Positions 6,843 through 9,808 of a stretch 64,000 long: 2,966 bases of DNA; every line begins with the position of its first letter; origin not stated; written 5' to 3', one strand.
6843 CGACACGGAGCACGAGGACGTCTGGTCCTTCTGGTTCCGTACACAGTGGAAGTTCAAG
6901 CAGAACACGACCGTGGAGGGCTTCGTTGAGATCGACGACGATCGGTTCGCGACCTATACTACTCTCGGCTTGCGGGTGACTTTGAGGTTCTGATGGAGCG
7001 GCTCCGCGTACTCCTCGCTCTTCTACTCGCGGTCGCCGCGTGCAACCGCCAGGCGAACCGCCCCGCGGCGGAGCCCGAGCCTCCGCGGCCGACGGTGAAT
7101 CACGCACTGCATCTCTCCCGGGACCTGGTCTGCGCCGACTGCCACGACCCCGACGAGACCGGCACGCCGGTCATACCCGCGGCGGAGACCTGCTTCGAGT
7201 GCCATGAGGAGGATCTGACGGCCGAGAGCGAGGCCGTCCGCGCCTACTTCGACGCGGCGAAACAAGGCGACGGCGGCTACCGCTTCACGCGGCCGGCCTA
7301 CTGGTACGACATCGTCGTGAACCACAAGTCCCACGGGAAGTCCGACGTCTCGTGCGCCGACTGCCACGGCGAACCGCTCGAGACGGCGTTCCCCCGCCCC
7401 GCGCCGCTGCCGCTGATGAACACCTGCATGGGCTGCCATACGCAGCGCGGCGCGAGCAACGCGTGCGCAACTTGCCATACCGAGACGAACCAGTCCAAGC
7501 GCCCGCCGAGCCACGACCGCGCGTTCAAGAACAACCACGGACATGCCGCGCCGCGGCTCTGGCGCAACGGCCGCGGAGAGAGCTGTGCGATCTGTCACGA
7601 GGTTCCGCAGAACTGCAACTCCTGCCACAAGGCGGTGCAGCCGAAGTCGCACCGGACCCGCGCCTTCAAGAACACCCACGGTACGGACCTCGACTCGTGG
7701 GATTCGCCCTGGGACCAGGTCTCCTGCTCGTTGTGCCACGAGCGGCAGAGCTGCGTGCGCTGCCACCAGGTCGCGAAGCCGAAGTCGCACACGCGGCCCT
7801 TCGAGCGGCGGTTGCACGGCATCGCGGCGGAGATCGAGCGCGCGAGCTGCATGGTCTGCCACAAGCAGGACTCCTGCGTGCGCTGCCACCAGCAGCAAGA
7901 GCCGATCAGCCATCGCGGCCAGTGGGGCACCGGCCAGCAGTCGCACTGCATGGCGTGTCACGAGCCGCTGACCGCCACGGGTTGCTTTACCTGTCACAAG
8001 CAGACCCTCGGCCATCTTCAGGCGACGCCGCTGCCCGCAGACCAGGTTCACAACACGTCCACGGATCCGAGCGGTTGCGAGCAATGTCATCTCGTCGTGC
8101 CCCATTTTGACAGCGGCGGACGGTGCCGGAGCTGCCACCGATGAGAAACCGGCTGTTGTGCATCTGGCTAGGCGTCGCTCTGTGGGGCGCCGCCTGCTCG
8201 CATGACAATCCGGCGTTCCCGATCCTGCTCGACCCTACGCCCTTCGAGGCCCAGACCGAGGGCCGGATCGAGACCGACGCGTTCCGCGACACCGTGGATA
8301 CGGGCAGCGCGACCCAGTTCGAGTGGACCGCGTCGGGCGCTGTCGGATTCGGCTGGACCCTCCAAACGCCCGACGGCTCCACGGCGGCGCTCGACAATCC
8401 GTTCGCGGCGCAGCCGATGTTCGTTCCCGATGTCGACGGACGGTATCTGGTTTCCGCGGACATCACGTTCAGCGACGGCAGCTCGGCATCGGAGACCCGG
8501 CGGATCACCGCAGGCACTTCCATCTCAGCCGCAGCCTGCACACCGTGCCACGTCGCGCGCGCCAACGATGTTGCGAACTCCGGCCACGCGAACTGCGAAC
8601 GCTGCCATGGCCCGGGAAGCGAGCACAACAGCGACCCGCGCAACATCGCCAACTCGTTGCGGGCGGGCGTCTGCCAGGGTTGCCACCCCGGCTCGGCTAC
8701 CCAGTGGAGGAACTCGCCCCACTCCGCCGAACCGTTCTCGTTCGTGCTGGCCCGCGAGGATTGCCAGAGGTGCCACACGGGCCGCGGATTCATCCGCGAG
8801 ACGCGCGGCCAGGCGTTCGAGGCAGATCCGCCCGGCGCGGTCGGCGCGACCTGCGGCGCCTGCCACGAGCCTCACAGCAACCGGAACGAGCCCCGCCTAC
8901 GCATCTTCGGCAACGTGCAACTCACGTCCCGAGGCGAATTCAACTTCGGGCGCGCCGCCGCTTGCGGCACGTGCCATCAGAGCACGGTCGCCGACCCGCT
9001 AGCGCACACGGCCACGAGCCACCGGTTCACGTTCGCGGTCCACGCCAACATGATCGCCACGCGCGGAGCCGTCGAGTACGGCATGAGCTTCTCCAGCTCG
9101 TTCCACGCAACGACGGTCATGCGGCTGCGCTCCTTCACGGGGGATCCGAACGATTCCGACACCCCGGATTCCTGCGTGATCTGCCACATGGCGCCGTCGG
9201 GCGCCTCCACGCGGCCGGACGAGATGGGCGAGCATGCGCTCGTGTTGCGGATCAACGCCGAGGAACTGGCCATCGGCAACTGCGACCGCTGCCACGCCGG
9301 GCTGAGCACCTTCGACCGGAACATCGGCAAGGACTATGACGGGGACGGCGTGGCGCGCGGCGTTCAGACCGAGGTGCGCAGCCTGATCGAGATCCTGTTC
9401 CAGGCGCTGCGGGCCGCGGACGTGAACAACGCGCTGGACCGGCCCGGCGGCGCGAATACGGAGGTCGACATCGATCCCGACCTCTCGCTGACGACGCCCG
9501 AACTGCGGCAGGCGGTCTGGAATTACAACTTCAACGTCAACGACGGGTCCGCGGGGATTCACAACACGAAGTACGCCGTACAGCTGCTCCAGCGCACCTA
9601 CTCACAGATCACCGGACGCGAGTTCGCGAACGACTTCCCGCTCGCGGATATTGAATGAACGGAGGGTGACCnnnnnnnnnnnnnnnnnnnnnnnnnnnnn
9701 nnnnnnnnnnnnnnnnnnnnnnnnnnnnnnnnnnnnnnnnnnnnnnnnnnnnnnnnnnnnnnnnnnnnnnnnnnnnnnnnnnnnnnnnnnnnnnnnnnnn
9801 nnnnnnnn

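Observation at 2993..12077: Six-gene operon with 48 heme-binding motifs: a complete inner-membrane-to-surface porin-cytochrome conduit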

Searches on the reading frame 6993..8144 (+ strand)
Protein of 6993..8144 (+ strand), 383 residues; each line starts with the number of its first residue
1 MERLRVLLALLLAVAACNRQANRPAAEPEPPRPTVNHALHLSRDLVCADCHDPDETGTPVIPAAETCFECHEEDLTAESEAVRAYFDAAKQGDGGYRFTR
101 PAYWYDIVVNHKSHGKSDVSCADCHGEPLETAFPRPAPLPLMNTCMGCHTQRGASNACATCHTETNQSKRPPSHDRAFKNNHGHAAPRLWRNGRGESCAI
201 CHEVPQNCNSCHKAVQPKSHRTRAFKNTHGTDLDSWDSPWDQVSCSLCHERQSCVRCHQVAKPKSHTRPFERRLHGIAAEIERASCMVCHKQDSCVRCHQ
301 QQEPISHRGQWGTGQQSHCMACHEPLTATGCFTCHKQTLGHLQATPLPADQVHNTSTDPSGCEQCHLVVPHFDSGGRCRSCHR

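Call 4: search_protein_families(library=pfam, proteins=[window:6993-8144:+], max_evalue=0.1)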
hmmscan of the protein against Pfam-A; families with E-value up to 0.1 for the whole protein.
window:6993-8144:+ (383 aa): 5 families
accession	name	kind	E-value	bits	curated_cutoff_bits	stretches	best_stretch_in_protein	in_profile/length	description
PF14522.11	Cytochrome_C7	-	9.2e-17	61.1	24.8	3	329-383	14-67/67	Cytochrome c7 and related cytochrome c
PF14537.11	Cytochrom_c3_2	-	1.5e-14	54.6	25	2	40-79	2-41/79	Cytochrome c3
PF02085.21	Cytochrom_CIII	-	8e-09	36.2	22.9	1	34-81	22-65/101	Class III cytochrome C family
PF22113.1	Mtrc-MtrF_II-IV_dom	-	1.3e-08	35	30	2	206-251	121-165/176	Outer membrane cytochrome MtrC/MtrF-like, domains II/IV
PF09699.15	Paired_CXXCH_1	-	0.009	16.1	20.6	1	47-74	9-39/41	Doubled CXXCH motif (Paired_CXXCH_1)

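Call 5: search_protein_families(library=ncbifam, proteins=[window:6993-8144:+], max_evalue=0.1)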
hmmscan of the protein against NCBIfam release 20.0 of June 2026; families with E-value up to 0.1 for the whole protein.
window:6993-8144:+ (383 aa): 1 family
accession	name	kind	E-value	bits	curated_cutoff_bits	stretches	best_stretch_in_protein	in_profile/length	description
TIGR03508.1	decahem_SO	subfamily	6.9e-07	29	192.2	2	34-75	84-128/258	DmsE family decaheme c-type cytochrome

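Call 25: search_solved_structures(query=window:6993-8144:+, max_evalue=1)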
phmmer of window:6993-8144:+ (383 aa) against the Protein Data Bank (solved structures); distinct sequences matched with E-value up to 1: 6.
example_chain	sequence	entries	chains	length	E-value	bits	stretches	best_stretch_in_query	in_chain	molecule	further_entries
6lod_A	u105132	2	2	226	1.2e-08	37.7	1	30-151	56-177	MULTIHEME_CYTC domain-containing protein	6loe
8k9e_A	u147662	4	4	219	3.3e-07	33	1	34-151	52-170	Cytochrome c7-like domain-containing protein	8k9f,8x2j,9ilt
6f0k_A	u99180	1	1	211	1.7e-06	30.6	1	33-152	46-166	Cytochrome c family protein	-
6btm_A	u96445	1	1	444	0.011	18.1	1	35-152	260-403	Alternative Complex III subunit A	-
3ubr_A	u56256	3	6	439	0.024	17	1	113-168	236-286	Cytochrome c-552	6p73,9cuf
2e84_A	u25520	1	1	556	0.053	15.8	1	114-164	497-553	High-molecular-weight cytochrome c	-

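Call 43: find_homologous_proteins(query=window:6993-8144:+, max_evalue=1e-10)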
Query window:6993-8144:+ (383 aa): 97 proteins with E <= 1e-10 among 7130 candidates.
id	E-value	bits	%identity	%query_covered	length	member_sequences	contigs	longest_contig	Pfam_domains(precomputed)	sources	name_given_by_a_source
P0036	3.1e-226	769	84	100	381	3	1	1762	PF14537.12,PF02085.22,PF14522.12,PF22113.2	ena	-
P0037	2.7e-187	641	70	99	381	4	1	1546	PF14537.12,PF02085.22,PF14522.12,PF22113.2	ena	-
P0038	1.5e-154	533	49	99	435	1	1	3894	PF14537.12,PF02085.22,PF14522.12,PF22113.2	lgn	-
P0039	9.4e-153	527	49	91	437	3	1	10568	PF14537.12,PF02085.22,PF14522.12,PF22113.2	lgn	-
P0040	4.2e-151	522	50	99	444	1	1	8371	PF14537.12,PF02085.22,PF14522.12,PF22113.2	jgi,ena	-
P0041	4.5e-150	518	51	94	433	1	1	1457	PF14537.12,PF02085.22,PF14522.12,PF22113.2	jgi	-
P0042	2.9e-147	509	56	99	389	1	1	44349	PF14537.12,PF02085.22,PF14522.12,PF22113.2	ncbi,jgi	ncbi:MAG: cytochrome c3 family protein [Planctomycetota bacterium]|jgi:hypothetical protein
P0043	1.7e-146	507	60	96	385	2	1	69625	PF14537.12,PF02085.22,PF14522.12,PF22113.2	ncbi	-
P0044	8.6e-146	504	58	98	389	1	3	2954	PF14537.12,PF02085.22,PF14522.12,PF22113.2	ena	-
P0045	2.5e-145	503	48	99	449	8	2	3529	PF14537.12,PF02085.22,PF14522.12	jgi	jgi:hypothetical protein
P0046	2.1e-144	500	59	99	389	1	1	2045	PF09699.16,PF14537.12,PF02085.22,PF14522.12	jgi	jgi:hypothetical protein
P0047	2.7e-144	499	59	99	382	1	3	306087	PF14537.12,PF02085.22,PF14522.12,PF22113.2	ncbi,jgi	ncbi:MAG: cytochrome c3 family protein [Planctomycetota bacterium]|jgi:hypothetical protein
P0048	1.1e-143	497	58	92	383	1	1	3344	PF14537.12,PF02085.22,PF14522.12,PF22113.2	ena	-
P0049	2.8e-143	496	56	99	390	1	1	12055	PF14537.12,PF02085.22,PF14522.12,PF22113.2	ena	-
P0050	5.1e-141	489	56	99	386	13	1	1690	PF14537.12,PF02085.22,PF14522.12,PF22113.2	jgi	jgi:hypothetical protein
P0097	4.2e-48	183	32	98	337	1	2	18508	PF14537.12,PF02085.22,PF14522.12,PF22113.2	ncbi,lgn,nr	ncbi:MAG: cytochrome c3 family protein [Planctomycetes bacterium]|nr:cytochrome c3 family protein [P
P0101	1.8e-43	167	32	99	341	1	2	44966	PF14522.12,PF22113.2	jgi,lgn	jgi:hypothetical protein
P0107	8.2e-38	149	29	99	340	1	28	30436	PF14537.12,PF02085.22,PF14522.12,PF22113.2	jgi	jgi:hypothetical protein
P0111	2.7e-31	127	28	83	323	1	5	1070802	PF14537.12,PF02085.22,PF14522.12,PF22113.2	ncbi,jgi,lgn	ncbi:MAG: cytochrome c3 family protein [bacterium]|jgi:hypothetical protein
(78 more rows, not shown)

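Call 46: find_encoding_contigs(protein=P0111, flank=8000, max_places=1)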
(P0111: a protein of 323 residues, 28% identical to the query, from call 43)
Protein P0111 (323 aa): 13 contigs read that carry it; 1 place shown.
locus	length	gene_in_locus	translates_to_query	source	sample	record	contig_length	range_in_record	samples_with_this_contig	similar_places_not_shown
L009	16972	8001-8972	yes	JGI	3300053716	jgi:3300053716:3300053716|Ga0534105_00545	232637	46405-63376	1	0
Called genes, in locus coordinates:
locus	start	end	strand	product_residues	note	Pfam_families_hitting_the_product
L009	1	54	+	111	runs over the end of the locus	-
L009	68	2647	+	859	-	PF17757:UvrB_inter, PF02559:CarD_TRCF_RID, PF00270:DEAD, PF04851:ResIII, PF22590:Cas3-like_C_2 (faint), PF00271:Helicase_C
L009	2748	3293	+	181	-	PF03461:TRCF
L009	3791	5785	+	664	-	PF14522:Cytochrome_C7 (faint), PF14537:Cytochrom_c3_2 (faint), PF22113:Mtrc-MtrF_II-IV_dom (faint), PF13435:Cytochrome_C554 (faint), PF09699:Paired_CXXCH_1 (weak)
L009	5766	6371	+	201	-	PF14522:Cytochrome_C7 (faint), PF22113:Mtrc-MtrF_II-IV_dom (faint), PF13435:Cytochrome_C554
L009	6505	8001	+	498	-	-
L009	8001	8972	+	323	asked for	PF02085:Cytochrom_CIII (faint), PF14522:Cytochrome_C7 (faint), PF22113:Mtrc-MtrF_II-IV_dom (weak), PF14537:Cytochrom_c3_2 (weak)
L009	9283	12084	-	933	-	PF03781:FGE-sulfatase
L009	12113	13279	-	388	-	-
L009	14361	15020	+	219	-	PF13701:DDE_Tnp_1_4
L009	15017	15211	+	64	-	PF13701:DDE_Tnp_1_4 (faint)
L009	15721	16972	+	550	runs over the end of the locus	-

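Call 47: find_encoding_contigs(protein=P0101, flank=8000, max_places=1)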
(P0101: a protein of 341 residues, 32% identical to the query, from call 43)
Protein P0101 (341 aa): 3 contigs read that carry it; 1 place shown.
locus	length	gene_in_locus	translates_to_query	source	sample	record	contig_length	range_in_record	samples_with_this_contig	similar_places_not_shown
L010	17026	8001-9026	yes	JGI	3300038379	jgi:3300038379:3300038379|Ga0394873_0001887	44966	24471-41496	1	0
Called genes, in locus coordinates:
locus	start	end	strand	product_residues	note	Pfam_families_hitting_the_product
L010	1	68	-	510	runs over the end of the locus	-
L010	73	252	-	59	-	-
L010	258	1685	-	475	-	PF06283:ThuA, PF06439:3keto-disac_hyd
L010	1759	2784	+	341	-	PF00291:PALP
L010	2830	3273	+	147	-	-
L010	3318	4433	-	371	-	PF01263:Aldose_epim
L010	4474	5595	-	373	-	PF01757:Acyl_transf_3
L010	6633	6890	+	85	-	PF04945:YHS (weak)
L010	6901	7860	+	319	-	PF05575:V_cholerae_RfbT, PF05050:Methyltransf_21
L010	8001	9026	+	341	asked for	PF22113:Mtrc-MtrF_II-IV_dom (faint), PF14522:Cytochrome_C7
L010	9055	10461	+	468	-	PF02085:Cytochrom_CIII (faint), PF14522:Cytochrome_C7 (faint), PF14537:Cytochrom_c3_2 (faint), PF09699:Paired_CXXCH_1, PF22113:Mtrc-MtrF_II-IV_dom (weak), PF09699:Paired_CXXCH_1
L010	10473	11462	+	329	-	PF13432:TPR_16 (faint), PF07719:TPR_2 (faint), PF12895:ANAPC3 (weak), PF14559:TPR_19 (weak)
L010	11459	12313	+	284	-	PF22113:Mtrc-MtrF_II-IV_dom (faint), PF14522:Cytochrome_C7 (faint), PF14537:Cytochrom_c3_2 (faint)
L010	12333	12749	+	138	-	PF00355:Rieske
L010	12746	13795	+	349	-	PF00033:Cytochrome_B, PF13631:Cytochrom_B_N_2, PF00032:Cytochrom_B_C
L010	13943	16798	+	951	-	PF14522:Cytochrome_C7 (faint), PF09699:Paired_CXXCH_1 (faint), PF14537:Cytochrom_c3_2 (faint), PF22113:Mtrc-MtrF_II-IV_dom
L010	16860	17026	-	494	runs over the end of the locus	PF13620:CarboxypepD_reg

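Call 51: predict_structure(alignment_id=A2)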
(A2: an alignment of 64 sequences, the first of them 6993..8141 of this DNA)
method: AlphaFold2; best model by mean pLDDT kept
length: 383 residues; sequences in the alignment: 64
mean_pLDDT: 69.6   pTM: 0.47
mean pLDDT of the five models: 69.6, 68.4, 68.3, 66.5, 64.3
residues with pLDDT >= 90: 117; 70-90: 81; 50-70: 91; < 50: 94
segments of 3 or more residues with pLDDT < 50: 196-206, 229-252, 279-295, 302-338
pLDDT, mean of each block of 10 residues (from residue 1): 92 85 73 89 96 93 95 95 94 91 76 93 91 80 92 90 65 57 57 51 47 54 51 44 39 55 62 55 39 49 43 35 34 42 79 90 88 81 79
secondary structure, 60 per line:
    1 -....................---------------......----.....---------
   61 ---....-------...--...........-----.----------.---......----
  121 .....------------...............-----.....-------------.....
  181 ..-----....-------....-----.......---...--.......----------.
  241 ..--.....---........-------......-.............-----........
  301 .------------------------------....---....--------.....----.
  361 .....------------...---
elements in order: H2-21 H37-42 H47-51 H64-67 H80-89 H111-116 H121-125 H138-152 H158-161 H176-182 H188-191 H199-202 H208-214 H223-229 H245-249 H253-260 H268-273 H275-287 H293-301 H332-335 H339-342 H351-355 H360-365

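Call 55: fold_search(model_id=the predicted structure, library=pdb)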
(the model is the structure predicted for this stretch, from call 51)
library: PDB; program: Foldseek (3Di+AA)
matches with E <= 10: 7; with E <= 0.001: 0
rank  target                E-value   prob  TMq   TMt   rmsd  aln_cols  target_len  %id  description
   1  8k9e_A                1.5e-03  1.00  0.23  0.37   8.7       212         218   20  Cryo-EM structure of the photosynthetic alternative complex III from Chloroflexus aurantiacus at 3.3 angstrom (released 2024-03-06)
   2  6lod_A                1.4e-02  1.00  0.25  0.40   8.3       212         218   17  Cryo-EM structure of the air-oxidized photosynthetic alternative complex III from Roseiflexus castenholzii (released 2020-11-04)
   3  6f0k_A                1.9e-02  0.99  0.24  0.40   9.0       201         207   22  Alternative complex III (released 2018-05-09)
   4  2j7a_A                8.7e+00  0.01  0.09  0.07  15.4       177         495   18  Crystal structure of cytochrome c nitrite reductase NrfHA complex from Desulfovibrio vulgaris (released 2006-12-06)
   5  8i9t_CC               8.7e+00  0.00  0.06  0.07  40.0       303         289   10  Cryo-EM structure of a Chaetomium thermophilum pre-60S ribosomal subunit - State Dbp10-1 (released 2023-05-17)
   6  2a3p                  9.2e+00  0.05  0.11  0.30   6.1        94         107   21  Structure of Desulfovibrio desulfuricans G20 tetraheme cytochrome with bound molybdate (released 2006-04-18)
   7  2vr0_E                9.2e+00  0.01  0.07  0.06  16.7       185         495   18  Crystal structure of cytochrome c nitrite reductase NrfHA complex bound to the HQNO inhibitor (released 2008-06-03)

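Call 67: find_encoding_contigs(protein=P0097, flank=7000, max_places=1)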
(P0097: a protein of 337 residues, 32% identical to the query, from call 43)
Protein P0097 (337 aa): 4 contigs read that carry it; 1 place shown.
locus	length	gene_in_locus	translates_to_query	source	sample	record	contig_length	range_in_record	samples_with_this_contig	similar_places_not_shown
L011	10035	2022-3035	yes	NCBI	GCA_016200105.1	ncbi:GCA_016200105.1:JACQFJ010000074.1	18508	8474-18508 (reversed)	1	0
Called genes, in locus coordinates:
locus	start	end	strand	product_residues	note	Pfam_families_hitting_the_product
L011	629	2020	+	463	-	-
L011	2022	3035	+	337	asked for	PF02085:Cytochrom_CIII (faint), PF22113:Mtrc-MtrF_II-IV_dom (faint), PF14537:Cytochrom_c3_2 (weak), PF14522:Cytochrome_C7 (weak)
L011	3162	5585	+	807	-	PF14522:Cytochrome_C7 (faint), PF22113:Mtrc-MtrF_II-IV_dom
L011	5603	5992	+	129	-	PF22113:Mtrc-MtrF_II-IV_dom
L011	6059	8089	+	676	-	PF13187:Fer4_9 (faint), PF13534:Fer4_17 (faint), PF12838:Fer4_7 (faint), PF13183:Fer4_8 (weak)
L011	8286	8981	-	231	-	PF12796:Ank_2 (weak), PF13637:Ank_4 (faint), PF13606:Ank_3 (faint), PF12796:Ank_2, PF13857:Ank_5, PF00023:Ank (weak)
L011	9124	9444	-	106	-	-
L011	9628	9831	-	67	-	-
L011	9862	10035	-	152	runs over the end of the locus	-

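Call 68: find_encoding_contigs(protein=P0107, flank=7000, max_places=1)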
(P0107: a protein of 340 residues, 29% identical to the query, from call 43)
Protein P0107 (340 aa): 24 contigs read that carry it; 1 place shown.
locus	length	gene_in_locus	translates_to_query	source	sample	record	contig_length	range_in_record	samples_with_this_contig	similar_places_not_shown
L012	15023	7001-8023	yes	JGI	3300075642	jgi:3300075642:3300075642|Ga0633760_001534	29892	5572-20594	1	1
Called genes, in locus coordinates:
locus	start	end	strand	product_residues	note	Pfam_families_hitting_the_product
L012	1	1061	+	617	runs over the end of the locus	PF17900:Peptidase_M1_N, PF01433:Peptidase_M1, PF09127:Leuk-A4-hydro_C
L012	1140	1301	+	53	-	-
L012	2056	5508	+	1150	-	PF14522:Cytochrome_C7 (faint), PF14537:Cytochrom_c3_2 (faint), PF22113:Mtrc-MtrF_II-IV_dom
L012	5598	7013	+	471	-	-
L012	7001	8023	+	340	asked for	PF02085:Cytochrom_CIII (faint), PF14522:Cytochrome_C7 (faint), PF14537:Cytochrom_c3_2 (weak), PF22113:Mtrc-MtrF_II-IV_dom (weak)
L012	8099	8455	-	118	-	-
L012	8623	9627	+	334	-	PF13187:Fer4_9 (faint), PF12838:Fer4_7, PF13247:Fer4_11, PF00037:Fer4 (weak), PF12797:Fer4_2 (weak), PF12838:Fer4_7 (weak), PF13237:Fer4_10 (weak), PF13247:Fer4_11, +5 more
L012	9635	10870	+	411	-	PF03916:NrfD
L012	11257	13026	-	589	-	-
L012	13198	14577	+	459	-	PF14522:Cytochrome_C7 (faint)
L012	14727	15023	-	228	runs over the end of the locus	PF09699:Paired_CXXCH_1 (faint), PF13435:Cytochrome_C554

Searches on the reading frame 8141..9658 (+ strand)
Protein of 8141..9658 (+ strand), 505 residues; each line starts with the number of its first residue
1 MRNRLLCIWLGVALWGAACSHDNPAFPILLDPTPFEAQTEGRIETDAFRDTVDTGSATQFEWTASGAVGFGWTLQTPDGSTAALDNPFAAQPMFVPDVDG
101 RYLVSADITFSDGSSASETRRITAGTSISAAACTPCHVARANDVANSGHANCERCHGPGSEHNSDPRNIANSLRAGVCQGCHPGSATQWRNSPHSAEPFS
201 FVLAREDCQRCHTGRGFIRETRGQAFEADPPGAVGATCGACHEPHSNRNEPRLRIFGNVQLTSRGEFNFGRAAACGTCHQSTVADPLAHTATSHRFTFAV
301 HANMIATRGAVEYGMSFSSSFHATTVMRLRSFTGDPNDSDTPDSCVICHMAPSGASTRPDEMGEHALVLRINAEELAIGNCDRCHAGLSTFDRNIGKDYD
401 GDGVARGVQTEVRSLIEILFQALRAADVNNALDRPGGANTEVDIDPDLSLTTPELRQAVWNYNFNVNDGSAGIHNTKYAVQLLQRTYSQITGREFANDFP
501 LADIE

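Call 4: search_protein_families(library=pfam, proteins=[window:8141-9658:+], max_evalue=0.1)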
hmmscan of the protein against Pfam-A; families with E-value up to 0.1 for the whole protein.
window:8141-9658:+ (505 aa): 5 families
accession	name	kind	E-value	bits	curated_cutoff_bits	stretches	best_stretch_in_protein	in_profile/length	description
PF14522.11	Cytochrome_C7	-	1.1e-10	41.7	24.8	2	206-280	14-67/67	Cytochrome c7 and related cytochrome c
PF22113.1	Mtrc-MtrF_II-IV_dom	-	2e-10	40.9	30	2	128-283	4-167/176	Outer membrane cytochrome MtrC/MtrF-like, domains II/IV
PF14537.11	Cytochrom_c3_2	-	1e-07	32.7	25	1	177-248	8-70/79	Cytochrome c3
PF09699.15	Paired_CXXCH_1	-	4e-05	23.7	20.6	1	233-282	5-39/41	Doubled CXXCH motif (Paired_CXXCH_1)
PF13435.11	Cytochrome_C554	-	0.014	16.7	20.8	0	177-242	1-83/84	Cytochrome c554 and c-prime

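Call 5: search_protein_families(library=ncbifam, proteins=[window:8141-9658:+], max_evalue=0.1)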
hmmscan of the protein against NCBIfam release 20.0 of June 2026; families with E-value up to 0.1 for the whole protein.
window:8141-9658:+ (505 aa): 7 families
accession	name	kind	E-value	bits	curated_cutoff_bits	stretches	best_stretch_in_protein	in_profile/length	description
TIGR03508.1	decahem_SO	subfamily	0.00029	20.4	192.2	0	133-212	170-248/258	DmsE family decaheme c-type cytochrome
NF041198.1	UshA_like_PCGU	equivalog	0.00038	19.2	275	1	133-182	445-508/519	UshA-like (seleno)protein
NF041028.1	decahem_GSU2203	exception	0.00071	18.9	325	1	131-213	37-136/317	GSU2203 family decaheme c-type cytochrome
TIGR03507.1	decahem_SO1788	subfamily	0.0024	16.4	209.3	1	177-248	245-308/672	OmcA/MtrC family decaheme c-type cytochrome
TIGR01905.1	paired_CXXCH_1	subfamily_domain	0.011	15.6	25.2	0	235-250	6-21/41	doubled CXXCH domain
NF045713.1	CxxCH_16_HmcA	equivalog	0.024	13.2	400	0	225-353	122-256/541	sulfate respiration complex hexadecaheme cytochrome HmcA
TIGR04257.1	nanowire_3heme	domain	0.053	13.7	40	1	204-244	22-60/75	c(7)-type cytochrome triheme domain-containing protein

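Call 24: search_solved_structures(query=window:8141-9658:+, max_evalue=1)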
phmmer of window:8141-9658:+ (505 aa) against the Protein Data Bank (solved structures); distinct sequences matched with E-value up to 1: 1.
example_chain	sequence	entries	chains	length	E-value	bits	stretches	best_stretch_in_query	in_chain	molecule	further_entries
6i5b_A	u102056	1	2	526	0.00042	22.2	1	147-187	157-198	Uncharacterized protein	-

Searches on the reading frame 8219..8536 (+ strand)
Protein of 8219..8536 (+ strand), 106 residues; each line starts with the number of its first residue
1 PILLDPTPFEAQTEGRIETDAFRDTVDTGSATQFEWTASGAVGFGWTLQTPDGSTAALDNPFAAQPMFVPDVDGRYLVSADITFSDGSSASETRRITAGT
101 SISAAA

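Call 71: search_protein_families(library=pfam, proteins=[window:8219-8536:+], max_evalue=10)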
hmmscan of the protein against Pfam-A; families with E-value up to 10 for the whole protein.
seq(106 aa): 0 families

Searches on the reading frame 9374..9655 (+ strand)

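Call 71: search_protein_families(library=pfam, proteins=[window:9374-9655:+], max_evalue=10)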
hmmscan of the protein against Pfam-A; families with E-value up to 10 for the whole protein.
seq(94 aa): 1 family
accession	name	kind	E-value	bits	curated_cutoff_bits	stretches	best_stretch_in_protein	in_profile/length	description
PF08938.16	HBS1_N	-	0.053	14.3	26.4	1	39-56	45-62/78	HBS1 N-terminus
